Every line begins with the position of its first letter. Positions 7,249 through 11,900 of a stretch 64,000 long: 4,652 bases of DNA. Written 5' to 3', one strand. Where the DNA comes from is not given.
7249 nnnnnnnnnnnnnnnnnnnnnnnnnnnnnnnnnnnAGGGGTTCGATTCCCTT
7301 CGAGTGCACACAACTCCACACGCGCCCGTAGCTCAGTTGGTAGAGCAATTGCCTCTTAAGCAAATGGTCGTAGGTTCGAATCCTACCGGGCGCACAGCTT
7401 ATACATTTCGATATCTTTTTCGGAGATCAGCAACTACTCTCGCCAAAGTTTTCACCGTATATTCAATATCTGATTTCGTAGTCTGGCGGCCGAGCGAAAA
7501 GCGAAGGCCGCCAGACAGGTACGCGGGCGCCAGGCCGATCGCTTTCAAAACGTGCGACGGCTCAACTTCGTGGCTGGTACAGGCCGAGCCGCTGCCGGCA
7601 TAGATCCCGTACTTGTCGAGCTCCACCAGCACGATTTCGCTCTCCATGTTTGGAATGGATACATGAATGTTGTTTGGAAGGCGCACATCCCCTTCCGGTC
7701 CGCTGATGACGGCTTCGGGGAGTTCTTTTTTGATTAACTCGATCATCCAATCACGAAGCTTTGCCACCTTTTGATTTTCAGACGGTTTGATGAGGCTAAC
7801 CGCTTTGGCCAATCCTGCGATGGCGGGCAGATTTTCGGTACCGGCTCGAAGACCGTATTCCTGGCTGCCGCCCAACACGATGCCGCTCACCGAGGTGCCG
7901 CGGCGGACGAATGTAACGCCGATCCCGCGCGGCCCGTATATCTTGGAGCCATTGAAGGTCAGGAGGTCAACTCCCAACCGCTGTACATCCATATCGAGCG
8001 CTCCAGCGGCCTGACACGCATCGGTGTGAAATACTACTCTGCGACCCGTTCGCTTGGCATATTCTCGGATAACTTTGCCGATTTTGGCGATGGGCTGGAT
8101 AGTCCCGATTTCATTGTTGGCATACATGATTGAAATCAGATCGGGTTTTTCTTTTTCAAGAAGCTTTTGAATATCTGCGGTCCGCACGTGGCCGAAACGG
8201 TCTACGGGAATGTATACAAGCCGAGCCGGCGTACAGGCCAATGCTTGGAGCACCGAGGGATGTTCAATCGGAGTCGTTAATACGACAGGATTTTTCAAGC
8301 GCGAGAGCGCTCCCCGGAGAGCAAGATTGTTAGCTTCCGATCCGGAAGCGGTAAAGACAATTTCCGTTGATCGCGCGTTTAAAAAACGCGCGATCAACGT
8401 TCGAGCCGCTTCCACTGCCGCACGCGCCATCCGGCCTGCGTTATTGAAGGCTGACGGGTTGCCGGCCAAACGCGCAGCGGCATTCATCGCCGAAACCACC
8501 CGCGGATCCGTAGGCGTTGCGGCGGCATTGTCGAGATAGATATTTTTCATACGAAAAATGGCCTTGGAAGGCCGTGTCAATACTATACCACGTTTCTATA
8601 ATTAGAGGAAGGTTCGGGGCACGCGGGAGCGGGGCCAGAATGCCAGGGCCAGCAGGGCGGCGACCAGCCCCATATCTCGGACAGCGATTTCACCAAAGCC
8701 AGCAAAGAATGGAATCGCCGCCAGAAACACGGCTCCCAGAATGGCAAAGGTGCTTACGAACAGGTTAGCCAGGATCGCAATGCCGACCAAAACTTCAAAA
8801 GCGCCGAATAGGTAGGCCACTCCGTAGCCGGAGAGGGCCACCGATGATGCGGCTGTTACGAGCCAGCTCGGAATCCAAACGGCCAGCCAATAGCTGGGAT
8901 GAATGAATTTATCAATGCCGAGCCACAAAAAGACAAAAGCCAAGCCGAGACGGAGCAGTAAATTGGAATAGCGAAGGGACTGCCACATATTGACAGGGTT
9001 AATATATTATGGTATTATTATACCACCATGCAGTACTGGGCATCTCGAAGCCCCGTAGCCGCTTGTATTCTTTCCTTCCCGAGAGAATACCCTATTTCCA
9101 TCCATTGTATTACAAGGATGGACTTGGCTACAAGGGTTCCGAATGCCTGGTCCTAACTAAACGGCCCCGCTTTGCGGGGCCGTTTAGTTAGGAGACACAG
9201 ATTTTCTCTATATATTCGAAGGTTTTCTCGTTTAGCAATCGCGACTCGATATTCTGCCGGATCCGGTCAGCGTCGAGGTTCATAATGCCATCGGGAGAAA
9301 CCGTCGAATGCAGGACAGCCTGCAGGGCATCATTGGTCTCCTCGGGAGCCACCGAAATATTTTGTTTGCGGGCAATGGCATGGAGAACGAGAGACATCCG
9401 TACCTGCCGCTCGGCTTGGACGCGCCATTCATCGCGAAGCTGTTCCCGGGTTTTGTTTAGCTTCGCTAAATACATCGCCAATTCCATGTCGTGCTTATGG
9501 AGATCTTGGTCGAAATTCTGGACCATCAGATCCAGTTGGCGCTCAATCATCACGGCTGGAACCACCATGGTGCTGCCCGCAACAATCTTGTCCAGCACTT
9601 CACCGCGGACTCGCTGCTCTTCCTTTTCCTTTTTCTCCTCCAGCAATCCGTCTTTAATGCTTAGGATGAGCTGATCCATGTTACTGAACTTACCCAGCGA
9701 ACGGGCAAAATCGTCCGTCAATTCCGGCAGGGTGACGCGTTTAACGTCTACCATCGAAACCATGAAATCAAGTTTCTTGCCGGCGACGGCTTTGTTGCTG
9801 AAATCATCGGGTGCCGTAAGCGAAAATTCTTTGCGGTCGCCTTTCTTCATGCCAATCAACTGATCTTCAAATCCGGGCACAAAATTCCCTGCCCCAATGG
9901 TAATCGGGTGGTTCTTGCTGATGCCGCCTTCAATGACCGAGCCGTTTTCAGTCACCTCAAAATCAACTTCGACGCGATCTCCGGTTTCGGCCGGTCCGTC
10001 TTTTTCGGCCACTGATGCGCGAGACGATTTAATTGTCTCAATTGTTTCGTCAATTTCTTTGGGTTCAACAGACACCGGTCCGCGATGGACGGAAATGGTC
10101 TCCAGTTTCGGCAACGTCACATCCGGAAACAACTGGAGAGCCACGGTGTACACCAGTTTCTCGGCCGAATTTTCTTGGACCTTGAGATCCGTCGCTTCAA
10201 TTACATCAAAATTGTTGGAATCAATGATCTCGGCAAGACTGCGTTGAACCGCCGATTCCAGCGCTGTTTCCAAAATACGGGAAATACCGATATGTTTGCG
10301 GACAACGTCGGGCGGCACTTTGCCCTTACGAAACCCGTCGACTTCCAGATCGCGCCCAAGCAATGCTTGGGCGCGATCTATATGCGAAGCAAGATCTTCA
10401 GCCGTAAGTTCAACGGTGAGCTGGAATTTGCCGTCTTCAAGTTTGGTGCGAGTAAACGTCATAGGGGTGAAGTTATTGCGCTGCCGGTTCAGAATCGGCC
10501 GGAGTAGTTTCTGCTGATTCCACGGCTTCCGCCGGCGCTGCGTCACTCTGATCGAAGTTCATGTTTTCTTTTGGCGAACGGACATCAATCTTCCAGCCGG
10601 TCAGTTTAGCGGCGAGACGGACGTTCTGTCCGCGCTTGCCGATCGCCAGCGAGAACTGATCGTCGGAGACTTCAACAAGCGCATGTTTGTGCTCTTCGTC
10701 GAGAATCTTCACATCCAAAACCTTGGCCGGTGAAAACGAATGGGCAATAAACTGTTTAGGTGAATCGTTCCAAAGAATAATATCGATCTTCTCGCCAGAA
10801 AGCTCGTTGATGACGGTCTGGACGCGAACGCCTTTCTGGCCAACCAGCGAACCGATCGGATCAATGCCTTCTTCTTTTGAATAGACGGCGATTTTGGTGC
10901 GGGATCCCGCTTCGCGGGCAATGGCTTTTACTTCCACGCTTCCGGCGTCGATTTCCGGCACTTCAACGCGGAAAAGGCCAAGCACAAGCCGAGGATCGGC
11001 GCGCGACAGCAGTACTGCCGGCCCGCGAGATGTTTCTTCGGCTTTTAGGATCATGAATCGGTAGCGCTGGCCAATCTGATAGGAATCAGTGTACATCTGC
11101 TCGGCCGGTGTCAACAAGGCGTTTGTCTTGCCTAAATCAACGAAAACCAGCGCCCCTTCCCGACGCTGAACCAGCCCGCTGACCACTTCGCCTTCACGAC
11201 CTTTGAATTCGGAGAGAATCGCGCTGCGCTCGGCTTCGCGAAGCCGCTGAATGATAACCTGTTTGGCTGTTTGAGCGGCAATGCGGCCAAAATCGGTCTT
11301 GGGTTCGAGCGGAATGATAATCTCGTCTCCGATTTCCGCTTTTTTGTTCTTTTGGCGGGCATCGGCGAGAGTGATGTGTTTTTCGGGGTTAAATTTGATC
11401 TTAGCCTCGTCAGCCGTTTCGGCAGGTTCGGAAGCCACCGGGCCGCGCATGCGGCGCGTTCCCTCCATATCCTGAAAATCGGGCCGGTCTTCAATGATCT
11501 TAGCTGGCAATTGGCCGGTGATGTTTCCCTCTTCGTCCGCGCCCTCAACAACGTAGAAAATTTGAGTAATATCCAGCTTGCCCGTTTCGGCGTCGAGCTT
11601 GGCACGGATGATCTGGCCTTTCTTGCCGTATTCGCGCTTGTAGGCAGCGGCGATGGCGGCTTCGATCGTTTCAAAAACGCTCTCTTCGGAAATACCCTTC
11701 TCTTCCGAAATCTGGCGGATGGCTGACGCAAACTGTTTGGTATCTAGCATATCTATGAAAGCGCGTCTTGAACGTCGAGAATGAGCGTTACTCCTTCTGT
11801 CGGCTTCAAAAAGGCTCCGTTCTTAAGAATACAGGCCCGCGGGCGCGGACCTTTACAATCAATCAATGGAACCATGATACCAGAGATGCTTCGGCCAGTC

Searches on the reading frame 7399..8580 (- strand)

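Call 9: search_protein_families(library=pfam, max_evalue=0.001, proteins=[window:7399-8580:-])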
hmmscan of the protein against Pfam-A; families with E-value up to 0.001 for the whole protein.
window:7399-8580:- (393 aa): 3 families
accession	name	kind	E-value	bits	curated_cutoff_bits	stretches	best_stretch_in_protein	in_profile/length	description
PF00266.25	Aminotran_5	-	2.7e-63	214.6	21.5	1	14-374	1-370/371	Aminotransferase class-V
PF00155.27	Aminotran_1_2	-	1.4e-05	24.9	19.7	1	20-173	16-174/361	Aminotransferase class I and II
PF01212.27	Beta_elim_lyase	-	2.6e-05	24.2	27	1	73-213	49-199/288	Beta-eliminating lyase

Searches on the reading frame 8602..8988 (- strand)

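Call 9: search_protein_families(library=pfam, max_evalue=0.001, proteins=[window:8602-8988:-])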
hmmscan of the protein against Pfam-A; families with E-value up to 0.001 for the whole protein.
window:8602-8988:- (128 aa): 2 families
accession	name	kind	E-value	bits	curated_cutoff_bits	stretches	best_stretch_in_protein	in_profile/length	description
PF04224.18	DUF417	-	5.3e-06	26.6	27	0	55-92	84-121/175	Protein of unknown function, DUF417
PF07681.17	DoxX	-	1.7e-05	25.8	23.6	1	10-95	3-82/85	DoxX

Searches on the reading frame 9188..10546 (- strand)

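Call 9: search_protein_families(library=pfam, max_evalue=0.001, proteins=[window:9188-10546:-])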
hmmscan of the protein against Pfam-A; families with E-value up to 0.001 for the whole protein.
window:9188-10546:- (452 aa): 3 families
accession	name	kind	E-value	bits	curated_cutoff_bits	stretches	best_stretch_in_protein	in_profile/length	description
PF05697.18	Trigger_N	-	3.1e-30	105.8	22.2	1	29-171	1-143/144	Bacterial trigger factor protein (TF)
PF05698.19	Trigger_C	-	4.1e-24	85.9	22.7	1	290-446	2-160/162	Bacterial trigger factor protein (TF) C-terminus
PF00254.34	FKBP_C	-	3.6e-12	46.9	21.1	1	186-264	5-92/94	FKBP-type peptidyl-prolyl cis-trans isomerase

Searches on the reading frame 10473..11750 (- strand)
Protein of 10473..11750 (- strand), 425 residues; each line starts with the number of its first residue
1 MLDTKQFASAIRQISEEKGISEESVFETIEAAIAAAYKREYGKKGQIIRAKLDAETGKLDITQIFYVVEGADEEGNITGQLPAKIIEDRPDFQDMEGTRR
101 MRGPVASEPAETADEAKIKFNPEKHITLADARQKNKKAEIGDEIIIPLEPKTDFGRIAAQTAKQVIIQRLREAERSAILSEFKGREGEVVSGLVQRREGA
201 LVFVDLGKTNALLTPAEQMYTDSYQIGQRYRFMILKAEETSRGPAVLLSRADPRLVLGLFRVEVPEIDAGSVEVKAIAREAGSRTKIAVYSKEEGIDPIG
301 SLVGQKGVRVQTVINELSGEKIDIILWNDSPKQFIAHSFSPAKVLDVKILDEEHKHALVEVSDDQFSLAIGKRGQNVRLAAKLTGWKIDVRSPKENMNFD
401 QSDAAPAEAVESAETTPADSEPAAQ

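Call 9: search_protein_families(library=pfam, max_evalue=0.001, proteins=[window:10473-11750:-])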
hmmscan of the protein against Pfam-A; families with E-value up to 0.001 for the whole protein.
window:10473-11750:- (425 aa): 4 families
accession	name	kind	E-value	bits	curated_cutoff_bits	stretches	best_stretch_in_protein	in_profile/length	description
PF08529.16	NusA_N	-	2.2e-33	115.5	23.8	2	121-175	67-118/119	NusA N-terminal domain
PF13184.12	KH_5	-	1.4e-28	99.3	27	1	281-349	1-69/69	NusA-like KH domain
PF00575.29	S1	-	6.3e-05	23.7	22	1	185-244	3-69/74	S1 RNA binding domain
PF23095.1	KH_NusA_C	-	6.9e-05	23.3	34.2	1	357-390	1-34/59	Transcription termination/antitermination protein NusA, KH domain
